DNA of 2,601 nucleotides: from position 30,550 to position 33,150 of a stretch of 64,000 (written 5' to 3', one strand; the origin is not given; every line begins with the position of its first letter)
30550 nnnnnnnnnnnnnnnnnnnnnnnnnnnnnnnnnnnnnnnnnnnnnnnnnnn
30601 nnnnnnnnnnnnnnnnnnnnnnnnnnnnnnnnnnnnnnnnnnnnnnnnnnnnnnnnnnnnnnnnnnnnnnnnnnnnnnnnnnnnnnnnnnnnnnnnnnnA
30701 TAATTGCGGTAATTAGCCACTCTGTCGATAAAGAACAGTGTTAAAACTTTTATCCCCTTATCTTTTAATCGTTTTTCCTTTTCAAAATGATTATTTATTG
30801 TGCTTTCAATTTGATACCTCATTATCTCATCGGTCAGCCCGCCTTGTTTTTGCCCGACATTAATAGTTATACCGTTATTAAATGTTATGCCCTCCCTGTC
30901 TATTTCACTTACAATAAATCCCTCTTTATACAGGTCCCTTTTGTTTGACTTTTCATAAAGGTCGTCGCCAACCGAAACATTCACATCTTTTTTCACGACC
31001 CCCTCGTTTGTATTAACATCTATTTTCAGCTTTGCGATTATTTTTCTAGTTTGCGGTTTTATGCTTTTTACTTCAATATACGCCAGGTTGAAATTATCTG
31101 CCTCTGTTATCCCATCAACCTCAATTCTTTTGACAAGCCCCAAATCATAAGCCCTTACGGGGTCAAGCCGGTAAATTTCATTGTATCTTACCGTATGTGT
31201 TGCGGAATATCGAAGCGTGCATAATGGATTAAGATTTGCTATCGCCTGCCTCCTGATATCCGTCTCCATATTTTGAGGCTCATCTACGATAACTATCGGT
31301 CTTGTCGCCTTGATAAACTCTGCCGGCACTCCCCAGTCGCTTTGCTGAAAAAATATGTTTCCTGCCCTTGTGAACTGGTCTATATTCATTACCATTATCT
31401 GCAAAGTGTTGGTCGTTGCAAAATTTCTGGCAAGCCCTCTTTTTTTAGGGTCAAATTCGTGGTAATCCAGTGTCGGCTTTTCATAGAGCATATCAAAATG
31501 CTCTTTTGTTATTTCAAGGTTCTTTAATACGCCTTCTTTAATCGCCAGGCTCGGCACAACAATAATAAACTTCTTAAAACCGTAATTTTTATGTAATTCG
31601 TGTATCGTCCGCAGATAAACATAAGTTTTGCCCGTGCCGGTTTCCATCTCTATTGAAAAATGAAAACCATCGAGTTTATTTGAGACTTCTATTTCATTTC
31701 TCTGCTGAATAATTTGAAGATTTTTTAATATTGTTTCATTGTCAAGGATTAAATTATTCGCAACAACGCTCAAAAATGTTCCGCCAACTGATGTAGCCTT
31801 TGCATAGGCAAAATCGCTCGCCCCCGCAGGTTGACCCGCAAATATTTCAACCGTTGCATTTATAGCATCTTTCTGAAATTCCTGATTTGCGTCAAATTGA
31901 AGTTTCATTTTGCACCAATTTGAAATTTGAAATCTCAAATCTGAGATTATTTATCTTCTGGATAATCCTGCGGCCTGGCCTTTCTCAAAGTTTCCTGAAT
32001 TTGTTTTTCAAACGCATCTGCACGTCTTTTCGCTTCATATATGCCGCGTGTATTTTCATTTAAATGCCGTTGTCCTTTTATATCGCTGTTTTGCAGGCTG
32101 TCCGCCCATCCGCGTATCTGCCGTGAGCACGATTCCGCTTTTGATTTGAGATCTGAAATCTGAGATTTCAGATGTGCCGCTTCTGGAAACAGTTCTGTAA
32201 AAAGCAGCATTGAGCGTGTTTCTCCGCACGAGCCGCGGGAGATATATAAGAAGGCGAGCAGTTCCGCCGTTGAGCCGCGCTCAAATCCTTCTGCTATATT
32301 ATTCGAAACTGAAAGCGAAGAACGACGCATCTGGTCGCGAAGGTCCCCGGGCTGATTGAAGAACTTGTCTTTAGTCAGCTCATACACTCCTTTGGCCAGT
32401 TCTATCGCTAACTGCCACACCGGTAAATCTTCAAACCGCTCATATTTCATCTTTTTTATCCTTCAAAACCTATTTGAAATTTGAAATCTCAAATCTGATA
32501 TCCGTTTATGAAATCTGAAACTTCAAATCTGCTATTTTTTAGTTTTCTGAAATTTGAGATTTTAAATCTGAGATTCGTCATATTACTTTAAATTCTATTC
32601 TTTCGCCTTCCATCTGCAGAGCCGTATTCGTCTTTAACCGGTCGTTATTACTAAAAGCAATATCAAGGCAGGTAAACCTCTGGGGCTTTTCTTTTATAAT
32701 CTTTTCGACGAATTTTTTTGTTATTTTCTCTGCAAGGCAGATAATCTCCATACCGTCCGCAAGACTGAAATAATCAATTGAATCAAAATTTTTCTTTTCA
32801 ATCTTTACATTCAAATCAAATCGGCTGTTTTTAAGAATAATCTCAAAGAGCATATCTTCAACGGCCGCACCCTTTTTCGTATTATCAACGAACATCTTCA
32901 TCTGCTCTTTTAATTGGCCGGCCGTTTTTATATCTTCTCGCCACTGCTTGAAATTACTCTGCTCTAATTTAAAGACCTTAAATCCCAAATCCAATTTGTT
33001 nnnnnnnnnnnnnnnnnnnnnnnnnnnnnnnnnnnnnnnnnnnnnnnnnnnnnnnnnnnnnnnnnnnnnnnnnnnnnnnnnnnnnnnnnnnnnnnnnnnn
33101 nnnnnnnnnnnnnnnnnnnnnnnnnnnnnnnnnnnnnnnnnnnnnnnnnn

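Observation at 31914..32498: Four-helix-bundle gene between Type III mod and res is bracketed by an exact 27-bp direct repeat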

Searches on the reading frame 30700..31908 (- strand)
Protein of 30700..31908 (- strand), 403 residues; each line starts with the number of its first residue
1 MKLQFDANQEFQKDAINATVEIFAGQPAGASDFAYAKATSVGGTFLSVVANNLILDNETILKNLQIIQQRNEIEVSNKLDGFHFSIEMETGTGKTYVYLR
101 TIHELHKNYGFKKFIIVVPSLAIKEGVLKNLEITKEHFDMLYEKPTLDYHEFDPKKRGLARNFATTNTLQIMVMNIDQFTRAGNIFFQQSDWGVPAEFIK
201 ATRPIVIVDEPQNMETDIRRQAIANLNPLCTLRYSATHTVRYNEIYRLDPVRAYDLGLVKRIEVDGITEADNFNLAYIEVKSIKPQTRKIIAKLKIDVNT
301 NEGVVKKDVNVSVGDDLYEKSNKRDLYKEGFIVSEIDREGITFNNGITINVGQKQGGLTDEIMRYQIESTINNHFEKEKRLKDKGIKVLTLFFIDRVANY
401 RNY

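Call 35: find_related_loci(query=window:30700-31908:-, collection=metagenome_contigs, flank=4000)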
Query window:30700-31908:- (403 aa) in metagenome_contigs; peptide patterns used: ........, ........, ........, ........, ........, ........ (x = any residue, [..] = any of these).
600 stretches matched a pattern (row limit reached: there are more); 538 encode a relative of the query (tblastn E <= 1e-3); the best 80 are kept; 80 distinct loci.
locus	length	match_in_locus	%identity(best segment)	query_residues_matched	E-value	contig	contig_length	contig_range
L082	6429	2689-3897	86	1-403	0e+0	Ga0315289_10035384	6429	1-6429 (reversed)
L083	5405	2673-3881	85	1-403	0e+0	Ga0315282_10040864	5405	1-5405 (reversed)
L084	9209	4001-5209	85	1-403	0e+0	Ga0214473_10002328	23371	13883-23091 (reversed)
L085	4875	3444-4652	85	1-403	0e+0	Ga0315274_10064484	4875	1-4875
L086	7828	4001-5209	84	1-403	0e+0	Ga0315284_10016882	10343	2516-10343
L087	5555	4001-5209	84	1-403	0e+0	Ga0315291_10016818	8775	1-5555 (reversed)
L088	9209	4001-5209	84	1-403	0e+0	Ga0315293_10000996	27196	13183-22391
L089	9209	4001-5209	83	1-403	0e+0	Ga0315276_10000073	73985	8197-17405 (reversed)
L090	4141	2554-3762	82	1-403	0e+0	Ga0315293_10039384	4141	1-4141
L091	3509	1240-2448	82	1-403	0e+0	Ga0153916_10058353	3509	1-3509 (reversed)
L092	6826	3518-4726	81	1-403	0e+0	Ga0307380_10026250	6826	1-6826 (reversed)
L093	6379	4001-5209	81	1-403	0e+0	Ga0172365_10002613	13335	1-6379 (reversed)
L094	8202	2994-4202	81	1-403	0e+0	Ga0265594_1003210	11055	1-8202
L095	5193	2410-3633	80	1-403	0e+0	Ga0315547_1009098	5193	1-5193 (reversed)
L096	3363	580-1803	79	1-403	0e+0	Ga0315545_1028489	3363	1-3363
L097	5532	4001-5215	79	1-403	0e+0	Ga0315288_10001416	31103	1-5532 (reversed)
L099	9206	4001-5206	79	1-403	0e+0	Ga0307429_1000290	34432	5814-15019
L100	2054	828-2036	82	1-403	0e+0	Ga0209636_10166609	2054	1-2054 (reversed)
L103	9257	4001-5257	77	1-403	0e+0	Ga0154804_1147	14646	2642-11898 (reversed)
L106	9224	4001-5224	66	1-403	0e+0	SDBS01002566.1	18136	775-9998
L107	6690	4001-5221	64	1-402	0e+0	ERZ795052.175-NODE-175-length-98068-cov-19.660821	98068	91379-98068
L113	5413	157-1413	58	1-403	2e-162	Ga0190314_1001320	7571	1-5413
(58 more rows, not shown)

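Call 39: search_protein_families(library=pfam, proteins=[L082:2088-2672:+, L083:2323-2664:+, L084:1831-2817:+, L084:2901-4001:+, L086:2182-2937:+, L087:2748-3197:+, L087:3439-3930:+, L089:3132-4001:+, L090:932-1777:+, L090:1771-2496:+], max_evalue=0.001)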
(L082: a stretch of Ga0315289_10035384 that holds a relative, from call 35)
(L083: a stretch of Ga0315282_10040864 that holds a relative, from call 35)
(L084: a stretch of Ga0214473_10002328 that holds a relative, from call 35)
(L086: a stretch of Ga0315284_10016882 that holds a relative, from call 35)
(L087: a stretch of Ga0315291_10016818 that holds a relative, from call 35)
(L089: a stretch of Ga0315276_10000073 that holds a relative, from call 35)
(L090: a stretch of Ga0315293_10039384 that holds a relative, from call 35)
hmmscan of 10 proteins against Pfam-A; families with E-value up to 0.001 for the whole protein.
L082:2088-2672:+ (195 aa): 0 families

L083:2323-2664:+ (114 aa): 0 families

L084:1831-2817:+ (329 aa): 1 family
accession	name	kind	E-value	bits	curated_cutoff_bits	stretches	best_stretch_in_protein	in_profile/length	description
PF14082.12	SduA_C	-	3.8e-20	73.1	27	1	155-304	2-158/159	Shedu protein SduA, C-terminal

L084:2901-4001:+ (367 aa): 1 family
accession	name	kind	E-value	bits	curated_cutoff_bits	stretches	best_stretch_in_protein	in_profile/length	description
PF13310.11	Virulence_RhuM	-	8.9e-106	353.2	33.7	1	86-337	1-250/252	Virulence protein RhuM family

L086:2182-2937:+ (252 aa): 0 families

L087:2748-3197:+ (150 aa): 0 families

L087:3439-3930:+ (164 aa): 1 family
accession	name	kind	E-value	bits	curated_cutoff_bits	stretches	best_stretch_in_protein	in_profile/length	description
PF05635.17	23S_rRNA_IVP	-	1.2e-37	128.8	33.8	1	9-113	1-105/106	23S rRNA-intervening sequence protein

L089:3132-4001:+ (290 aa): 1 family
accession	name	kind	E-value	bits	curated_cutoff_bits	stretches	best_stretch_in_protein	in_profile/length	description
PF02498.22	Bro-N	-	3e-10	41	25.6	1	22-113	7-93/96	BRO family, N-terminal domain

L090:932-1777:+ (282 aa): 0 families

L090:1771-2496:+ (242 aa): 1 family
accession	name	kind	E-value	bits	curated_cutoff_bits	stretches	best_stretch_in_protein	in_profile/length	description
PF07505.17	DUF5131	-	1.8e-98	329.4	28.9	1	4-233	1-243/243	Protein of unknown function (DUF5131)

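Call 40: search_protein_families(library=pfam, proteins=[L091:221-1240:+, L092:2665-3513:+, L095:1694-2164:+, L095:2180-2410:+, L097:3391-4014:+, L099:376-1722:+, L099:1728-3941:+, L103:2379-2879:+, L106:2924-3994:+, L107:2773-3867:+], max_evalue=0.001)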
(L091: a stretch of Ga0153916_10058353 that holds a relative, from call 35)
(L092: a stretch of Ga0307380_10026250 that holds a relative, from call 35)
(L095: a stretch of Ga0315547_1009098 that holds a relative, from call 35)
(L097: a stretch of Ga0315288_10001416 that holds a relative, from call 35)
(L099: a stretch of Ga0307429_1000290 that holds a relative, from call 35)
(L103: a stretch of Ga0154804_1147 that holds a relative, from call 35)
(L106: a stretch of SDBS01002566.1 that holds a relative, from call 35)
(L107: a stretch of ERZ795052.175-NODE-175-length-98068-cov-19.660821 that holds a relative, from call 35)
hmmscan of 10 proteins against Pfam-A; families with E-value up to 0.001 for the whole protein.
L091:221-1240:+ (340 aa): 0 families

L092:2665-3513:+ (283 aa): 0 families

L095:1694-2164:+ (157 aa): 0 families

L095:2180-2410:+ (77 aa): 0 families

L097:3391-4014:+ (208 aa): 1 family
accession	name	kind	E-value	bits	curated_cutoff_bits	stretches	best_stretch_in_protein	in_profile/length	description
PF05635.17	23S_rRNA_IVP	-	2.5e-06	28.1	33.8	1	24-93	8-72/106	23S rRNA-intervening sequence protein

L099:376-1722:+ (449 aa): 1 family
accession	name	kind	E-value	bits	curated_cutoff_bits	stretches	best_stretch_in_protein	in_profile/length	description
PF13289.12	SIR2_2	-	4.5e-08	33.7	24.5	1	219-375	3-111/141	SIR2-like domain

L099:1728-3941:+ (738 aa): 4 families
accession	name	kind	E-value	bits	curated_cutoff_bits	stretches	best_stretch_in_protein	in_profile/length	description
PF01935.23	DUF87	-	5.4e-25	89.2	23.2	1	152-311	2-146/220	Helicase HerA, central domain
PF10412.15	TrwB_AAD_bind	-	9.9e-06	25.1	20.5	1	173-229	15-63/387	Type IV secretion-system coupling protein DNA-binding domain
PF01580.24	FtsK_SpoIIIE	-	1.2e-05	25.3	24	1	170-199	39-65/221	FtsK/SpoIIIE family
PF13401.12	AAA_22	-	0.00095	19.9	27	0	175-218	7-42/130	AAA domain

L103:2379-2879:+ (167 aa): 0 families

L106:2924-3994:+ (357 aa): 2 families
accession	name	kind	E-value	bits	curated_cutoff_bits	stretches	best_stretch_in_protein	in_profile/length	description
PF08808.17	RES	-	4.8e-14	53.1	23.2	1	203-333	24-142/157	RES domain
PF18870.6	HEPN_RES_NTD1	-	1.9e-07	31.9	27.4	1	21-154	2-129/131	HEPN/RES N-terminal domain 1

L107:2773-3867:+ (365 aa): 2 families
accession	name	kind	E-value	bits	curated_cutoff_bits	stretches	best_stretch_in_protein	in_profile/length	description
PF13784.11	Fic_N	-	8.3e-26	90.3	26.7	1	23-104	4-81/82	Fic/DOC family N-terminal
PF02661.23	Fic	-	8.6e-17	62.2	24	1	112-216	2-93/93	Fic/DOC family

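Call 60: search_protein_families(library=pfam, proteins=[L113:3476-3859:+, L097:3391-4014:+, L100:223-828:+], max_evalue=0.01)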
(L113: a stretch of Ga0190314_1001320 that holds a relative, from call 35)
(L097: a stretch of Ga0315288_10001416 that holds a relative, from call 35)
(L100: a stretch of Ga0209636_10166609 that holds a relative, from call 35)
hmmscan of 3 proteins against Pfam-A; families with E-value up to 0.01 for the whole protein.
L113:3476-3859:+ (128 aa): 1 family
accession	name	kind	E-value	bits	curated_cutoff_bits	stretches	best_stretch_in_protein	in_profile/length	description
PF05635.17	23S_rRNA_IVP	-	7.4e-19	68.4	33.8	1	17-119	1-105/106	23S rRNA-intervening sequence protein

L097:3391-4014:+ (208 aa): 1 family
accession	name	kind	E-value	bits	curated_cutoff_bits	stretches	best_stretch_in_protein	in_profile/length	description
PF05635.17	23S_rRNA_IVP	-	2.5e-06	28.1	33.8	1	24-93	8-72/106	23S rRNA-intervening sequence protein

L100:223-828:+ (202 aa): 1 family
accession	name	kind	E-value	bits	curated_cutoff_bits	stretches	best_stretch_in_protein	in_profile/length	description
PF05635.17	23S_rRNA_IVP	-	2.1e-07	31.5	33.8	1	20-88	9-72/106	23S rRNA-intervening sequence protein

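Call 64: find_related_loci(query=L087:3439-3930:+, collection=viral_contigs, flank=1500)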
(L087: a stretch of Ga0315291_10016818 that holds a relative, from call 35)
Query L087:3439-3930:+ (164 aa) in viral_contigs; peptide patterns used: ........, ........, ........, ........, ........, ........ (x = any residue, [..] = any of these).
2 stretches matched a pattern, but none encodes a relative of the query by tblastn (E <= 1e-3).

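Call 66: find_homologous_proteins(query=L087:3439-3930:+)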
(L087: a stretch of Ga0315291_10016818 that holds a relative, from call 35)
Query L087:3439-3930:+ (164 aa): 8000 proteins with E <= 0.001 among 8000 candidates; the best 120 are listed.
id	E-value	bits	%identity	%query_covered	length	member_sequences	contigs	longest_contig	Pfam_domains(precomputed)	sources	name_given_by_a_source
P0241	7.7e-99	346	98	99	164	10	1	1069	PF05635.18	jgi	-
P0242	5.8e-98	343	96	100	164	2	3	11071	PF05635.18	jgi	jgi:four helix bundle protein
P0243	1.9e-90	319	85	100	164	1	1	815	PF05635.18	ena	-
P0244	2.1e-88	312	85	100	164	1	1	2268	PF05635.18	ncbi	-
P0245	4.7e-88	311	86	100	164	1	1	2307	PF22296.3,PF05635.18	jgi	-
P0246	9.1e-88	310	85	99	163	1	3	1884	PF05635.18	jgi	jgi:four helix bundle protein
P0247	1.2e-87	310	85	100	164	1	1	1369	PF05635.18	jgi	jgi:four helix bundle protein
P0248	2.2e-87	309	84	100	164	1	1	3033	PF05635.18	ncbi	-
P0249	4.5e-87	308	84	100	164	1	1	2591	PF05635.18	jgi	jgi:four helix bundle protein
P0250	8.4e-87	307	86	98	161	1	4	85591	PF05635.18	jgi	jgi:four helix bundle protein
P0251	3.2e-85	302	84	98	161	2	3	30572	PF05635.18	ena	-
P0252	3.2e-85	302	84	100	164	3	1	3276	PF05635.18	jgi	jgi:four helix bundle protein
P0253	4.0e-85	301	83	98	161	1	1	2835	PF05635.18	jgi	jgi:four helix bundle protein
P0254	1.8e-84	299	82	100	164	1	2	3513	PF05635.18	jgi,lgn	jgi:four helix bundle protein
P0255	7.3e-84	297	83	98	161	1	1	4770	PF05635.18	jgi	jgi:four helix bundle protein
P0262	5.3e-82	291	82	98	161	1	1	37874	PF05635.18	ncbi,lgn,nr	ncbi:MAG: four helix bundle protein [Phycisphaerae bacterium]|nr:four helix bundle protein [Phycisph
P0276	5.2e-76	272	75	99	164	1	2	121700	PF05635.18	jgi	jgi:four helix bundle protein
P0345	6.8e-61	223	65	99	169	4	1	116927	PF05635.18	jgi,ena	-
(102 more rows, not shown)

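Call 67: find_encoding_contigs(protein=P0250, flank=2500, max_places=4)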
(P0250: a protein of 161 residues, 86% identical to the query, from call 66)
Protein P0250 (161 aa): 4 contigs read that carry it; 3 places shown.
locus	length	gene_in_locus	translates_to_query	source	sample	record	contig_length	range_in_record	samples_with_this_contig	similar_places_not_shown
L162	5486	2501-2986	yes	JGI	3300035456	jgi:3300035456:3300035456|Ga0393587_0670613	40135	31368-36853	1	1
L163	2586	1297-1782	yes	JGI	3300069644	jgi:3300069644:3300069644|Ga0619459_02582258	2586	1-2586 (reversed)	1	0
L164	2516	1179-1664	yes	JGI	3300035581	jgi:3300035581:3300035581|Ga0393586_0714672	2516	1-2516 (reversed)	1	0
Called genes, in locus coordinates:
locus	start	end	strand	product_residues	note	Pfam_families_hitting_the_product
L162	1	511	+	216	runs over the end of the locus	PF26468:GIY_YIG_3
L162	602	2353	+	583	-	PF00144:Beta-lactamase, PF11954:DUF3471 (weak)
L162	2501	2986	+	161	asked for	PF05635:23S_rRNA_IVP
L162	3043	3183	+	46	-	-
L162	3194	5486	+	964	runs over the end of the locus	PF02700:PurS (weak), PF18072:FGAR-AT_linker, PF00586:AIRS, PF02769:AIRS_C, PF22689:FGAR-AT_PurM_N-like (faint), PF00586:AIRS, PF02769:AIRS_C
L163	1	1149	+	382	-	?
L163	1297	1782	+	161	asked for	PF05635:23S_rRNA_IVP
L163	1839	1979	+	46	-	-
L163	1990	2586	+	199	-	?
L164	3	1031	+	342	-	?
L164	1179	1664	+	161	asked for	PF05635:23S_rRNA_IVP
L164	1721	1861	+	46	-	-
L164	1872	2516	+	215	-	?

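Call 68: find_encoding_contigs(protein=P0262, flank=2500, max_places=3)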
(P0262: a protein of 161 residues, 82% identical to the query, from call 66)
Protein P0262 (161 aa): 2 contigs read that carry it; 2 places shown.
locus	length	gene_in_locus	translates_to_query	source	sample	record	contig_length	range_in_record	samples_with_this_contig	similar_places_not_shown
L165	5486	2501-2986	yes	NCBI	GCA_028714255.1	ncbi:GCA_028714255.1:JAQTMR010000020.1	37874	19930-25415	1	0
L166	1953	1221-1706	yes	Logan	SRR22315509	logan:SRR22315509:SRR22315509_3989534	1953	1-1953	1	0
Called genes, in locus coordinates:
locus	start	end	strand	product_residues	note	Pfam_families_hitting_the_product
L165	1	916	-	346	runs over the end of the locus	PF01408:GFO_IDH_MocA, PF22725:GFO_IDH_MocA_C3, PF02894:GFO_IDH_MocA_C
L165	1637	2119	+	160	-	-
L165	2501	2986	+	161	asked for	PF05635:23S_rRNA_IVP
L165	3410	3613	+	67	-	PF00313:CSD, PF08206:OB_RNB (weak)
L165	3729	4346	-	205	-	-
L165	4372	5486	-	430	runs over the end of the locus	PF00464:SHMT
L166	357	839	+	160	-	-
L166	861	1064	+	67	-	-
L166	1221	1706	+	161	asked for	PF05635:23S_rRNA_IVP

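Call 69: find_encoding_contigs(protein=P0276, flank=2500, max_places=3)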
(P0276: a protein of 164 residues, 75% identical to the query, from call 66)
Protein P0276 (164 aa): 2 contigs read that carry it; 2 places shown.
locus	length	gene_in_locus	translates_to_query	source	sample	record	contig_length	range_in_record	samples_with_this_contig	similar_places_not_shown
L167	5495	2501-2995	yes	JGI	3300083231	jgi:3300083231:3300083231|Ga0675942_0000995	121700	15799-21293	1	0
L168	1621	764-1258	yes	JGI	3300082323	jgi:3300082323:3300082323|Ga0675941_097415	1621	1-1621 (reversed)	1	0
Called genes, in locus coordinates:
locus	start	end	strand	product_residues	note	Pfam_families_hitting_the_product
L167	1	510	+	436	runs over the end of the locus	PF03331:LpxC, PF22817:ApeP-like, PF07977:FabA, PF22818:ApeI-like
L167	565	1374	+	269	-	PF00132:Hexapep (weak), PF25084:LbH_EIF2B (faint), PF25087:GMPPB_C, PF00132:Hexapep, PF14602:Hexapep_2 (weak), PF00132:Hexapep, PF13720:Acetyltransf_11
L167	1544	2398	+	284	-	PF25084:LbH_EIF2B (faint), PF25087:GMPPB_C, PF00132:Hexapep, PF13720:Acetyltransf_11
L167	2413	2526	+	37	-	-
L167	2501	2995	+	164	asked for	PF05635:23S_rRNA_IVP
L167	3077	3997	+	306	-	PF28530:DUF8426, PF01939:NucS_C (weak), PF06250:YhcG_C (weak)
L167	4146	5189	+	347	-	PF01408:GFO_IDH_MocA, PF01488:Shikimate_DH (weak), PF02894:GFO_IDH_MocA_C, PF22725:GFO_IDH_MocA_C3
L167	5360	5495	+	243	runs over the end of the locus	PF03740:PdxJ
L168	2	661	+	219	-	?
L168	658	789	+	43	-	-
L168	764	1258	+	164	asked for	PF05635:23S_rRNA_IVP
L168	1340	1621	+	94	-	?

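Call 70: find_encoding_contigs(protein=P0345, flank=2500, max_places=3)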
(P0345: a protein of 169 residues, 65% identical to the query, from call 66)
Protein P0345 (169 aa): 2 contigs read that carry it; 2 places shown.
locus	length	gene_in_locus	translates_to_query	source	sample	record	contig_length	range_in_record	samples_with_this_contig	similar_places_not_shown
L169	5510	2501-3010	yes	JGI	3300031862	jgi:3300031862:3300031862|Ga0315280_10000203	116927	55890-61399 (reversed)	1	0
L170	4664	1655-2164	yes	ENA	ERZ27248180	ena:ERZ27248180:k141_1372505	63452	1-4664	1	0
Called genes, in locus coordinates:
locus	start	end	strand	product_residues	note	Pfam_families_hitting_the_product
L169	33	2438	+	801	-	PF00270:DEAD (weak), PF04851:ResIII, PF18766:SWI2_SNF2, PF00271:Helicase_C (faint), PF08463:EcoEI_R_C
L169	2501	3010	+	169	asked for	PF05635:23S_rRNA_IVP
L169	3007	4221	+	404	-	PF01420:Methylase_S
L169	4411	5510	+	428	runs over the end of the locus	PF02384:N6_Mtase, PF01170:UPF0020 (weak), PF07669:Eco57I (weak)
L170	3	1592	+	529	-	?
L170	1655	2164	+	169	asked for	PF05635:23S_rRNA_IVP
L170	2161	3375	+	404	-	PF01420:Methylase_S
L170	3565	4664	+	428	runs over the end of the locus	PF02384:N6_Mtase, PF01170:UPF0020 (weak), PF07669:Eco57I (weak)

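Call 99: search_protein_families(library=pfam, proteins=[L088:6717-7589:+, L088:716-3367:+], max_evalue=0.001)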
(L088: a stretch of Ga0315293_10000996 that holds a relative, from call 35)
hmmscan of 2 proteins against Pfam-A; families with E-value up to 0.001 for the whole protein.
L088:6717-7589:+ (291 aa): 1 family
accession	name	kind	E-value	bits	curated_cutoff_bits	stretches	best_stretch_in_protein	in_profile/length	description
PF02498.22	Bro-N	-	3.8e-08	34.3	25.6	1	22-113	7-93/96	BRO family, N-terminal domain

L088:716-3367:+ (884 aa): 1 family
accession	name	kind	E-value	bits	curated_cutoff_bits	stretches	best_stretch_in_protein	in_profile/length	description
PF01555.25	N6_N4_Mtase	-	1.2e-31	110.8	26.7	1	159-481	1-217/221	DNA methylase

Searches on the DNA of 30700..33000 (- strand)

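Call 53: search_rna_families(source=window, start=31500, end=33000, threshold=evalue, max_evalue=1)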
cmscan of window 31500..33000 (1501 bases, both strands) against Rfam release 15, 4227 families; matches with E-value up to 1: 0.
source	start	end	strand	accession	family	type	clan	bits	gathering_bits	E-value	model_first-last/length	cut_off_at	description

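Call 78: search_rna_families(sources=[L113], threshold=gathering)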
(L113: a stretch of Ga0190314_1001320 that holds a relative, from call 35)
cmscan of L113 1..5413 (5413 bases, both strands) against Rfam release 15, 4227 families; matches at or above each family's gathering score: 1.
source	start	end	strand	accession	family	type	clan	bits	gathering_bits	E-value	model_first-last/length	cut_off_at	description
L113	3185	5413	+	RF02541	LSU_rRNA_bacteria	Gene; rRNA;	CL00112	1202.6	50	0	1-1587/2925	3'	Bacterial large subunit ribosomal RNA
